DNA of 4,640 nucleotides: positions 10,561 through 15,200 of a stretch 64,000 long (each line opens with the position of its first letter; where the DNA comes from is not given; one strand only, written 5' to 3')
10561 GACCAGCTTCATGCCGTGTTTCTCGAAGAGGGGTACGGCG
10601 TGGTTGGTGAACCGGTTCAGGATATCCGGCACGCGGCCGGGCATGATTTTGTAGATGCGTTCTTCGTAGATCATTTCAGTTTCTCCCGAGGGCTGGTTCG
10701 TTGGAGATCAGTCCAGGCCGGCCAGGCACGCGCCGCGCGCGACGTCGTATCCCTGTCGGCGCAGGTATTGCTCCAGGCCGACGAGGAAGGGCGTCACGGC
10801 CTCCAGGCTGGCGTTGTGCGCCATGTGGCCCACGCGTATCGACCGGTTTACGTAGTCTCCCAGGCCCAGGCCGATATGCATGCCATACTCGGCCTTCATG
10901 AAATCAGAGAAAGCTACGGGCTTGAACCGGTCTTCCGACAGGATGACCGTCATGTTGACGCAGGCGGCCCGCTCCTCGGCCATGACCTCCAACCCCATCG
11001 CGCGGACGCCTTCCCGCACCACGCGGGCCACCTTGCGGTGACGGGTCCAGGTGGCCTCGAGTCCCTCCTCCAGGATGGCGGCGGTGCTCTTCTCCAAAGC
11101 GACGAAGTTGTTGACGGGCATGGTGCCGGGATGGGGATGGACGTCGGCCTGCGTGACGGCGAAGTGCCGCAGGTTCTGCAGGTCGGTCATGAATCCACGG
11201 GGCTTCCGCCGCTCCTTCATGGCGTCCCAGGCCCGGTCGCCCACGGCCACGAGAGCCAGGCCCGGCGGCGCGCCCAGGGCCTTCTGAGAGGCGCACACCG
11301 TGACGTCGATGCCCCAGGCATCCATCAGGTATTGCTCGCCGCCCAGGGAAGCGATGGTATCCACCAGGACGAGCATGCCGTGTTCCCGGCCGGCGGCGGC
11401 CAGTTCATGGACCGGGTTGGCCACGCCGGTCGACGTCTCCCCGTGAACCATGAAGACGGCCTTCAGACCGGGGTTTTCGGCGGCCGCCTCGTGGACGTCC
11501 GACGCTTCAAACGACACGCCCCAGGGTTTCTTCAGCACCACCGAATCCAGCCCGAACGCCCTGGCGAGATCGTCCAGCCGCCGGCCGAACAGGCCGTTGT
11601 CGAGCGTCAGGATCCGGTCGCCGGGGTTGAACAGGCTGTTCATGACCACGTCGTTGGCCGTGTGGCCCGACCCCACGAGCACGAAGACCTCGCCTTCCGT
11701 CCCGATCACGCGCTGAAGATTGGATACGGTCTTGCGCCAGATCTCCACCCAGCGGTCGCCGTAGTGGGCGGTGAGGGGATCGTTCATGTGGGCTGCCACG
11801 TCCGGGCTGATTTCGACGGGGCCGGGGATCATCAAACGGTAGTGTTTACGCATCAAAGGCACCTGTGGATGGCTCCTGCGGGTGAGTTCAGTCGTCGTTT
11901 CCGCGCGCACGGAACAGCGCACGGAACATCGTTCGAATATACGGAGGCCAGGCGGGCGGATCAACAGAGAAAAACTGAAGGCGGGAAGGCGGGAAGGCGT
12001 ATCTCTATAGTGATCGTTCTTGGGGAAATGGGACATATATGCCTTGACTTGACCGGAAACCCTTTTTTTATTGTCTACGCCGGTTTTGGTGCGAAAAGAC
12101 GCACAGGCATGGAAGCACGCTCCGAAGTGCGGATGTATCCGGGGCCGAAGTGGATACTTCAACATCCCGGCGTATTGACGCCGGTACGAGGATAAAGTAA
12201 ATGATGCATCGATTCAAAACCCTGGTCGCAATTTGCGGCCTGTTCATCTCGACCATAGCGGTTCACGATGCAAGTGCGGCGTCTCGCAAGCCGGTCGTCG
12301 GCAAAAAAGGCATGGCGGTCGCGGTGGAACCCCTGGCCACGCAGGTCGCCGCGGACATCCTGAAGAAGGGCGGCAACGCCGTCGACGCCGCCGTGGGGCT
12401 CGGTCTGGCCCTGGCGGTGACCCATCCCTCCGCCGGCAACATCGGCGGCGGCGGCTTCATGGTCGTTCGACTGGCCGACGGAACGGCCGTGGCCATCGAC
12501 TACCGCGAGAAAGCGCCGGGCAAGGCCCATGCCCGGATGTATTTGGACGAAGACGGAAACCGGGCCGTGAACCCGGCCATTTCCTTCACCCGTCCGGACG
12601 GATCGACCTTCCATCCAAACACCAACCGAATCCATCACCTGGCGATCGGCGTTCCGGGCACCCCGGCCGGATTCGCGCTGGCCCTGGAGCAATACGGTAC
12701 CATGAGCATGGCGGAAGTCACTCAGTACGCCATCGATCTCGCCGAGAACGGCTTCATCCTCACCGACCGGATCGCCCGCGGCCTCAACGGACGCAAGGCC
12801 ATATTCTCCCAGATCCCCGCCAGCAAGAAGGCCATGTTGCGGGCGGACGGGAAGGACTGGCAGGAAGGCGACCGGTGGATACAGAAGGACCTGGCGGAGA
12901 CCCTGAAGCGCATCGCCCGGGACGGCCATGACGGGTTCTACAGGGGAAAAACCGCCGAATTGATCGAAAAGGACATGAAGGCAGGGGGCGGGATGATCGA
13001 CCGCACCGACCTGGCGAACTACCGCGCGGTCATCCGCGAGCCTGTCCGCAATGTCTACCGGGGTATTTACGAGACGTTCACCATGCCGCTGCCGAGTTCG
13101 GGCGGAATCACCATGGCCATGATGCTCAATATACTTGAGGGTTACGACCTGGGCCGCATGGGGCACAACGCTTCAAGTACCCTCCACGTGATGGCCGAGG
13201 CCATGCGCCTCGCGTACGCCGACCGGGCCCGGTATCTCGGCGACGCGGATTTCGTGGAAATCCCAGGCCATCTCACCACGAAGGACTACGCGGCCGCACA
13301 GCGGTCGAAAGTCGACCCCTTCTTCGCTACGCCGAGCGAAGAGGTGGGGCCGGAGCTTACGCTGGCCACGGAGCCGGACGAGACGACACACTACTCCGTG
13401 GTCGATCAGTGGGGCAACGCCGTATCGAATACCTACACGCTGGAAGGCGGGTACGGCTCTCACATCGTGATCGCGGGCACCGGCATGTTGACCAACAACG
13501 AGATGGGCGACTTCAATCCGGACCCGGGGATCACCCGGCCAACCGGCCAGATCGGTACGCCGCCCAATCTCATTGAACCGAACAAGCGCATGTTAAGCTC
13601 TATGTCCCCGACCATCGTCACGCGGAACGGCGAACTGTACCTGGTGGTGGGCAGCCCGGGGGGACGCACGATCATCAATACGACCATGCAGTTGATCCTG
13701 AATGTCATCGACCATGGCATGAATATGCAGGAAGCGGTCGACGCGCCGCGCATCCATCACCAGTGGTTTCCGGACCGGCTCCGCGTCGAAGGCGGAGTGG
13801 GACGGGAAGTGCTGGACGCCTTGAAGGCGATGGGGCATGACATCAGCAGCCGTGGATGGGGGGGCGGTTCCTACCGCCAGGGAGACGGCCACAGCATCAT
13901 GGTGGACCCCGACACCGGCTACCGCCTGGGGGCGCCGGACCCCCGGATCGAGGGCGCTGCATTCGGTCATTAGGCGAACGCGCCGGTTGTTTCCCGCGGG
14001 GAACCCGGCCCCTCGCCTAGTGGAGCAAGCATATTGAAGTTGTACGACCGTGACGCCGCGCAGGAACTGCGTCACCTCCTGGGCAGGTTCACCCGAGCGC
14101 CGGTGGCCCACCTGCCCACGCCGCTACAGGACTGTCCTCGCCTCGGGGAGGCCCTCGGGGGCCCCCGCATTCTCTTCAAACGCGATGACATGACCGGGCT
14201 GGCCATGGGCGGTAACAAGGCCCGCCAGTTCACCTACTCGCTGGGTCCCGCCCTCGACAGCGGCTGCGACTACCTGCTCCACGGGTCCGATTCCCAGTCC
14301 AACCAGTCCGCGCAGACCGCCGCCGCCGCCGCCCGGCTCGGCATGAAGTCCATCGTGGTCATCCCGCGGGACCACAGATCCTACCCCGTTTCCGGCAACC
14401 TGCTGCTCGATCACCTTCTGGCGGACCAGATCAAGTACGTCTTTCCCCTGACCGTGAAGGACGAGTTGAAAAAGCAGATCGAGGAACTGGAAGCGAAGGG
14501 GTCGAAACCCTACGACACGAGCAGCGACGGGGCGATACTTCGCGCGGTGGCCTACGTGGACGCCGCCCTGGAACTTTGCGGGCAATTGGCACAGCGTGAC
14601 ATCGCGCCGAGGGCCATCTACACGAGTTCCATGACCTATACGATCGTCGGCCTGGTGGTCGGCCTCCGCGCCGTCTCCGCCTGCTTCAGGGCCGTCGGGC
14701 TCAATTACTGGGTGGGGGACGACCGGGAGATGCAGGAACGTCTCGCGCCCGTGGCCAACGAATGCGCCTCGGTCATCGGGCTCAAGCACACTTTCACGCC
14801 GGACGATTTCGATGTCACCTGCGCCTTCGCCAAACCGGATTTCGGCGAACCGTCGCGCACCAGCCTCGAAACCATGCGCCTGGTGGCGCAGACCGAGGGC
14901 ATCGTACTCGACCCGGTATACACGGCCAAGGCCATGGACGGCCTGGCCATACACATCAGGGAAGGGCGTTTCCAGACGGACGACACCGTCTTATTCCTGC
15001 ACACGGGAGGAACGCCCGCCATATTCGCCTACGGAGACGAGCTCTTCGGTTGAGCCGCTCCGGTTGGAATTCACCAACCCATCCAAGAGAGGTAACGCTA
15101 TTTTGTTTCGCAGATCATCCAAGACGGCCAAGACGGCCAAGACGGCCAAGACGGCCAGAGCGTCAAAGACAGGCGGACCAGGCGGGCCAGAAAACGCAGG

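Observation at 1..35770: Extreme local expansion of PhyH-family Fe(II)/2OG dioxygenases (at least 10 paralogs in about 36 kb) with cupins, amidohydrolases and formamidases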

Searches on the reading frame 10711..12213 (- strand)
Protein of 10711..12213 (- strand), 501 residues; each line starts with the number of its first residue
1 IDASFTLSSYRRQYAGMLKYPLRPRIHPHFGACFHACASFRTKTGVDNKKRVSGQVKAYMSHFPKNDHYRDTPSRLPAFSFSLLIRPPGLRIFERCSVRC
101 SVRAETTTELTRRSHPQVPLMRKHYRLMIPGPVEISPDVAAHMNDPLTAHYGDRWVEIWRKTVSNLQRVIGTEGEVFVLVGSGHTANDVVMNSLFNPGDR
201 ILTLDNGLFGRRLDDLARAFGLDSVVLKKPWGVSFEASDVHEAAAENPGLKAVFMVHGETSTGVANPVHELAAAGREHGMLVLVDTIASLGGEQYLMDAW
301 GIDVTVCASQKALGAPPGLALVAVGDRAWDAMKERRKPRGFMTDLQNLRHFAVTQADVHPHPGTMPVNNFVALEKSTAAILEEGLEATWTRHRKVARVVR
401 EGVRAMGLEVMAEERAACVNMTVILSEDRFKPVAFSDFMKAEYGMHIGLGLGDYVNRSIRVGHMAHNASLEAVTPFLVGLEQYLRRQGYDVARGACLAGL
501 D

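Call 6: search_protein_families(library=pfam, proteins=[window:10711-12213:-], max_evalue=0.01)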
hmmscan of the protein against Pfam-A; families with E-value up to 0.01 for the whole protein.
window:10711-12213:- (501 aa): 1 family
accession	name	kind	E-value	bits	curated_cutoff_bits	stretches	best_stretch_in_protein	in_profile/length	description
PF00266.25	Aminotran_5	-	8.4e-24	84.7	21.5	1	150-423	36-316/371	Aminotransferase class-V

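Call 40: search_protein_families(library=ncbifam, proteins=[window:10711-12165:-], max_evalue=0.0001)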
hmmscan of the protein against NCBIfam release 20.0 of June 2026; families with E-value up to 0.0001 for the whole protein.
window:10711-12165:- (485 aa): 13 families
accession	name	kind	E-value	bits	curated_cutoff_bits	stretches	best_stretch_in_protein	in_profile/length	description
NF045640.1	AspGlyoxATaseBhcA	equivalog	2.3e-59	201.3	650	1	105-481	1-377/395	L-aspartate--glyoxylate aminotransferase BhcA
NF046070.1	PyrdoxPyrvTramin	equivalog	2.9e-58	197.5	600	1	113-457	10-353/369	pyridoxamine--pyruvate transaminase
TIGR03301.1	PhnW-AepZ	equivalog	2.6e-44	152.1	360.8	1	111-424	2-314/355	2-aminoethylphosphonate aminotransferase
NF010006.0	PRK13479.1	equivalog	8e-32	110.8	296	1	105-423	2-319/369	2-aminoethylphosphonate--pyruvate transaminase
TIGR02326.1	transamin_PhnW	equivalog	4.6e-31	108.2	400.8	1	107-424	2-319/363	2-aminoethylphosphonate--pyruvate transaminase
NF040779.1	Sec_lyase_SclA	exception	3.7e-09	36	525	1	168-430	71-330/378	selenocysteine lyase SclA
TIGR01977.1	am_tr_V_EF2568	hypoth_equivalog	6.5e-08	32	377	1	195-431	101-331/376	cysteine desulfurase family protein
TIGR04343.1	egtE_PLP_lyase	equivalog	5.9e-07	28.6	400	1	150-332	63-241/370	ergothioneine biosynthesis PLP-dependent enzyme EgtE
NF004650.0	PRK05994.1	equivalog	1.5e-06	27.3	667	1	136-298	54-212/427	O-acetylhomoserine aminocarboxypropyltransferase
TIGR03235.1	DNA_S_dndA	equivalog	3.8e-06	26.4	480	1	235-401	140-291/353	cysteine desulfurase DndA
NF005758.0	PRK07582.1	equivalog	9.2e-06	24.6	440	1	94-303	10-206/372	cystathionine gamma-lyase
TIGR01366.1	serC_3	equivalog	1e-05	24.9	401.65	1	199-331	96-221/361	phosphoserine transaminase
TIGR01979.1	sufS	subfamily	1.3e-05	24.3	475.1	1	222-396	150-321/403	SufS family cysteine desulfurase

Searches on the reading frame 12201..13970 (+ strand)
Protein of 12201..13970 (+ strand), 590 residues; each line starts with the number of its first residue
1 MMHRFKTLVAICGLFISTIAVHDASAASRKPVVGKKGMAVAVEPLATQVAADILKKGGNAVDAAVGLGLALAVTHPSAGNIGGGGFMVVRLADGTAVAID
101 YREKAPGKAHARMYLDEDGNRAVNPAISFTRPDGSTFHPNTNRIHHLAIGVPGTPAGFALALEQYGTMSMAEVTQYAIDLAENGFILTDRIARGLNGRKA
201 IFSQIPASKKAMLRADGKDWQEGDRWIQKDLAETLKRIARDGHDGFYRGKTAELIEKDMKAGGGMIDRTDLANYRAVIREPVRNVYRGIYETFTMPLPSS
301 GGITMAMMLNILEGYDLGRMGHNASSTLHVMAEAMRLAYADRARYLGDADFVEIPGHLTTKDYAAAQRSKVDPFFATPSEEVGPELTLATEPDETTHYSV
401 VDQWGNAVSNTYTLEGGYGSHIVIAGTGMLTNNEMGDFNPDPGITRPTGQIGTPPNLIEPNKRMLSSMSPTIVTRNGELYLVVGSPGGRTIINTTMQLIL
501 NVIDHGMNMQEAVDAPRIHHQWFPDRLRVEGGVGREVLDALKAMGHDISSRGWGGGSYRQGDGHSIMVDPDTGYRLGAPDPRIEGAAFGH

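Call 6: search_protein_families(library=pfam, proteins=[window:12201-13970:+], max_evalue=0.01)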
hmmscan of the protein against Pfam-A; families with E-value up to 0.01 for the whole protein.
window:12201-13970:+ (590 aa): 1 family
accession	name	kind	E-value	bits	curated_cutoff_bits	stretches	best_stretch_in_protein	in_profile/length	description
PF01019.26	G_glu_transpept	-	1.9e-155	519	27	1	52-582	2-509/512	Gamma-glutamyltranspeptidase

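Call 12: find_encoding_contigs(protein=window:12201-13970:+, flank=10000, max_places=6)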
Protein window:12201-13970:+ (590 aa): no gene with exactly this product is on record in the collection.

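Call 40: search_protein_families(library=ncbifam, proteins=[window:12201-13970:+], max_evalue=0.0001)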
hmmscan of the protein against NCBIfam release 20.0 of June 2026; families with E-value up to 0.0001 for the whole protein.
window:12201-13970:+ (590 aa): 2 families
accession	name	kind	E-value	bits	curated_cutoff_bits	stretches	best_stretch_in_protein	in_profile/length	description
NF007187.0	PRK09615.1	equivalog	2.2e-168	561.2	990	1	30-582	43-572/581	gamma-glutamyltransferase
TIGR00066.1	g_glut_trans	equivalog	3.6e-160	533.9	357.85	1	37-582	1-518/518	gamma-glutamyltransferase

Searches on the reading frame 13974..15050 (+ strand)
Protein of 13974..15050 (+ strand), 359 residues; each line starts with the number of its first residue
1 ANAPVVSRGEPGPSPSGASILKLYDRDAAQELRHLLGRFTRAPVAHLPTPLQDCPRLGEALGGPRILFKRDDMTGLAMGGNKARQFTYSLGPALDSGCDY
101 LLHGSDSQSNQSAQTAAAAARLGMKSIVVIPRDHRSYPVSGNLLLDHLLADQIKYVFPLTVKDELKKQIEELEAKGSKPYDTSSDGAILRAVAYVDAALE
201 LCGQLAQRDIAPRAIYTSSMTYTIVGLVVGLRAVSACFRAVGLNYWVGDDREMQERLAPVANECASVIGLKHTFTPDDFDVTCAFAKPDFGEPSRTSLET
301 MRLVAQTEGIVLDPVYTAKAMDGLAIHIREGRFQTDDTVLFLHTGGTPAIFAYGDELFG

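Call 6: search_protein_families(library=pfam, proteins=[window:13974-15050:+], max_evalue=0.01)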
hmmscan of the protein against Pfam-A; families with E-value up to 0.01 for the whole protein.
window:13974-15050:+ (359 aa): 1 family
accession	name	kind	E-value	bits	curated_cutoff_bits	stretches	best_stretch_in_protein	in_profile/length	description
PF00291.31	PALP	-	6.5e-31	108.2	35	1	47-345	6-295/295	Pyridoxal-phosphate dependent enzyme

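Call 40: search_protein_families(library=ncbifam, proteins=[window:14034-15050:+], max_evalue=0.0001)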
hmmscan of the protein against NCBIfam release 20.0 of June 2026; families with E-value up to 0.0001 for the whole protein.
window:14034-15050:+ (339 aa): 9 families
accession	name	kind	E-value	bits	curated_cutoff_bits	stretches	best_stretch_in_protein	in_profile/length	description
NF052482.1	sulfolyase_CuyA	equivalog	1.1e-74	251.3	450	1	16-337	3-331/332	D-cysteate sulfo-lyase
NF052537.1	CoM_syn_XcbE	exception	6.3e-61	206.3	450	1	18-332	5-322/322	coenzyme M biosynthesis enzyme XcbE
NF003030.0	PRK03910.1-3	equivalog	1.9e-56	191.6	429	1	10-336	4-334/338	D-cysteine desulfhydrase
TIGR01275.1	ACC_deam_rel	subfamily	8.3e-55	186.3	289.4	1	25-337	4-321/321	pyridoxal phosphate-dependent enzymes, D-cysteine desulfhydrase family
NF003029.0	PRK03910.1-1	equivalog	1.7e-50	172.3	610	1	14-334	4-325/328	D-cysteine desulfhydrase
NF003032.0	PRK03910.1-5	equivalog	6.3e-49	166.9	469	1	12-335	3-328/330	D-cysteine desulfhydrase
TIGR01274.1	ACC_deam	equivalog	1.6e-48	165.6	392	1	17-334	3-331/337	1-aminocyclopropane-1-carboxylate deaminase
NF010646.0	PRK14045.1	equivalog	2e-44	152.2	550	1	13-338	6-326/329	1-aminocyclopropane-1-carboxylate deaminase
NF006050.0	PRK08197.1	equivalog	2.3e-06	26.7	303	0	28-114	80-162/406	threonine synthase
